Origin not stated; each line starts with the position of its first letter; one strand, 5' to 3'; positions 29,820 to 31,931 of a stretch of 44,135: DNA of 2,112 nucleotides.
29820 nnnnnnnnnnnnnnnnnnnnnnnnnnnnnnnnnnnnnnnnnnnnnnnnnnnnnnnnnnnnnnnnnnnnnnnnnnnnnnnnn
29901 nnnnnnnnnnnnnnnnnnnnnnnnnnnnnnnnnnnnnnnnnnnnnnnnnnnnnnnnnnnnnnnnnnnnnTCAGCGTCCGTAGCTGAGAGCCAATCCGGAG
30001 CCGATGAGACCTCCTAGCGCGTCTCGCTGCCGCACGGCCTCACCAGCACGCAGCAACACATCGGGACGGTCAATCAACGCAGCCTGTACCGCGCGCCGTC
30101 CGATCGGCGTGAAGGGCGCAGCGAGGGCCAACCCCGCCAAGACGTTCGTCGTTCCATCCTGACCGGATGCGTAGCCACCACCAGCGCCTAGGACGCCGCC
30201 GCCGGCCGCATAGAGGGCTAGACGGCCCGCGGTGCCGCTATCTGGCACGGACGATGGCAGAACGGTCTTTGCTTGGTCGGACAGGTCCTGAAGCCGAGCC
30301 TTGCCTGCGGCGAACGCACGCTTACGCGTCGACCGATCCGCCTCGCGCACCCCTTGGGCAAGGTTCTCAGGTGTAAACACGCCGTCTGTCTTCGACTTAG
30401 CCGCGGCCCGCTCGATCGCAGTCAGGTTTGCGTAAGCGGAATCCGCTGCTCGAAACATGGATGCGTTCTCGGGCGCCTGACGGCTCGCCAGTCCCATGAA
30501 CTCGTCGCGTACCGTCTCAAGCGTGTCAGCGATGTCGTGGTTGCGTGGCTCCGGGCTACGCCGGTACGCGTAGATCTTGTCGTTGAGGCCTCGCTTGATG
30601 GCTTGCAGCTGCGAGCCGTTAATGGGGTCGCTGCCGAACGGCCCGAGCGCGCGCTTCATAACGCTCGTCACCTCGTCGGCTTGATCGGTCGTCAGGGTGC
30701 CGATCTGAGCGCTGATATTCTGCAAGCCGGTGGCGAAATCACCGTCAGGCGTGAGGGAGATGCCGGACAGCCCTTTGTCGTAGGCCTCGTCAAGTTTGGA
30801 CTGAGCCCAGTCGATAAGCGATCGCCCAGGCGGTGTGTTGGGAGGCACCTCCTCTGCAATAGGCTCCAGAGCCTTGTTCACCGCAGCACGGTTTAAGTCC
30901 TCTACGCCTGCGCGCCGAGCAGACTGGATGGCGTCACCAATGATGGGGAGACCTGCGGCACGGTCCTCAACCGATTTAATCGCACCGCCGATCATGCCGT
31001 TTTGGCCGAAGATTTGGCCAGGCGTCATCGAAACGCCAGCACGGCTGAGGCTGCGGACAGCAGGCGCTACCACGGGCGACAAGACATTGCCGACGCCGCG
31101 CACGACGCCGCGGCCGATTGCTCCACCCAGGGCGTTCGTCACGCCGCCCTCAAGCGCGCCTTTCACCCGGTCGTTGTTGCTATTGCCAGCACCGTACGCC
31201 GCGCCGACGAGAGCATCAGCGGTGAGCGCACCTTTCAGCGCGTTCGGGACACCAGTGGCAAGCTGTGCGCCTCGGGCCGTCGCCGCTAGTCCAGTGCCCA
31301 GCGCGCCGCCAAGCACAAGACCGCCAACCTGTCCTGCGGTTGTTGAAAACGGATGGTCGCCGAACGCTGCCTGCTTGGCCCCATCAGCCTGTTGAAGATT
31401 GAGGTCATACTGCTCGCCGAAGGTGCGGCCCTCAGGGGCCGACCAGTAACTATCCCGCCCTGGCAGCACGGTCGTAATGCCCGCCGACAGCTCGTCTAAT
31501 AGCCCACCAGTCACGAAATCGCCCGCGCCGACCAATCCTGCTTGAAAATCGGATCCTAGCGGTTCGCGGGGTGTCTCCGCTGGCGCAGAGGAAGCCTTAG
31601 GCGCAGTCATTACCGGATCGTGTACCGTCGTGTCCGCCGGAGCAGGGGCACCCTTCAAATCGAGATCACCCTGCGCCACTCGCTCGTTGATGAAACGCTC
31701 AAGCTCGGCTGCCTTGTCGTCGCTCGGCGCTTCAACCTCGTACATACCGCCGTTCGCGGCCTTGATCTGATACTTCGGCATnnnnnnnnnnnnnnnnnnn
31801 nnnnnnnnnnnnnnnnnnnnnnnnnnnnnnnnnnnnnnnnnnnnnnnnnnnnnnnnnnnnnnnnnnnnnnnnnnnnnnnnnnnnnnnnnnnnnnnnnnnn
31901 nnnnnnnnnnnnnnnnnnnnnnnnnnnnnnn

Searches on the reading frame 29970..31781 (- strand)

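Call 48: search_protein_families(library=pfam, alignment_id=A4, max_evalue=0.001)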
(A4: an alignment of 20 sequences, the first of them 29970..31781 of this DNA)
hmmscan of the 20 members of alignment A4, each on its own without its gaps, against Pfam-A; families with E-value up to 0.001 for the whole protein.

A. member 1, window:29970-31781:- (603 aa): 0 families

B. families by the number of members that match (of 20 scanned): 4 families
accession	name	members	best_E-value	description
PF00166.26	Cpn10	1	3.9e-14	Chaperonin 10 Kd subunit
PF25209.1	Phage_capsid_4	1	6.1e-14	Phage capsid protein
PF10124.15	Mu-like_gpT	1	7.1e-09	Mu-like prophage major head subunit gpT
PF11134.13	Phage_stabilise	1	0.00045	Phage stabilisation protein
